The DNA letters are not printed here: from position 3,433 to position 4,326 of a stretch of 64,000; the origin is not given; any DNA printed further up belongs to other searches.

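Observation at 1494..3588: Stand-alone OLD nuclease inserted into the loop of a REP hairpin, bounded by a 9-bp direct repeat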

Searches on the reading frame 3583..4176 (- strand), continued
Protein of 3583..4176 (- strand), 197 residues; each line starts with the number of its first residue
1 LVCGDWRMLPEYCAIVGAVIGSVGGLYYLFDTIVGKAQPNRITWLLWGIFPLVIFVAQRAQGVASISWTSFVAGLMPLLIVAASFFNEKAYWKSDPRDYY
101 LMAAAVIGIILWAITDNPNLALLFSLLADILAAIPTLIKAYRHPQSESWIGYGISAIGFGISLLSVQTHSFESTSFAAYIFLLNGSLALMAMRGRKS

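Call 87: search_protein_families(library=padloc, proteins=[L132:9749-10600:-, L132:10819-12594:-, L133:10834-11265:-], max_evalue=0.001)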
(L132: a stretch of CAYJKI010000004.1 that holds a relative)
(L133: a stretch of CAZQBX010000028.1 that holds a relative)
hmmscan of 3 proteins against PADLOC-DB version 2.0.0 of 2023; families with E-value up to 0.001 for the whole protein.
L132:9749-10600:- (283 aa): 0 families

L132:10819-12594:- (591 aa): 35 families (the best 25 are shown)
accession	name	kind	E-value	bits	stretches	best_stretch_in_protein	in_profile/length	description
PDLC04053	PD-T4-6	-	8.2e-80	266.5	1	25-317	5-281/311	-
PDLC04042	PD-T4-6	-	6.1e-76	253.9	1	29-314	9-279/292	-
PDLC04043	PD-T4-6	-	9.3e-75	250.4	1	25-315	11-284/452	-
PDLC04060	PD-T4-6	-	3.5e-73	245.2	1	29-315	8-277/486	-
PDLC04061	PD-T4-6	-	3.3e-69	232.7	1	27-311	14-287/510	-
PDLC04054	PD-T4-6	-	3.1e-66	222.2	1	29-306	11-272/347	-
PDLC04039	PD-T4-6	-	1.7e-65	219.8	1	26-311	11-279/458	-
PDLC04047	PD-T4-6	-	2.2e-64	215.6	1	25-323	6-288/327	-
PDLC04057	PD-T4-6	-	7.8e-64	214.3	1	29-314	8-277/443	-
PDLC04138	mad6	-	2.6e-63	213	1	28-316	50-322/659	mads_6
PDLC04041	PD-T4-6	-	1.6e-59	200.3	1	10-330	9-306/443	-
PDLC04052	PD-T4-6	-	9.6e-56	188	1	30-317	10-286/496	-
PDLC04048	PD-T4-6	-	2.1e-54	183.2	1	29-311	10-276/354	-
PDLC04064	PD-T4-6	-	2.6e-52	176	1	17-333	8-302/369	-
PDLC04040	PD-T4-6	-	1.3e-49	167.4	1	37-318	2-276/547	-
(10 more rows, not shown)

L133:10834-11265:- (143 aa): 0 families
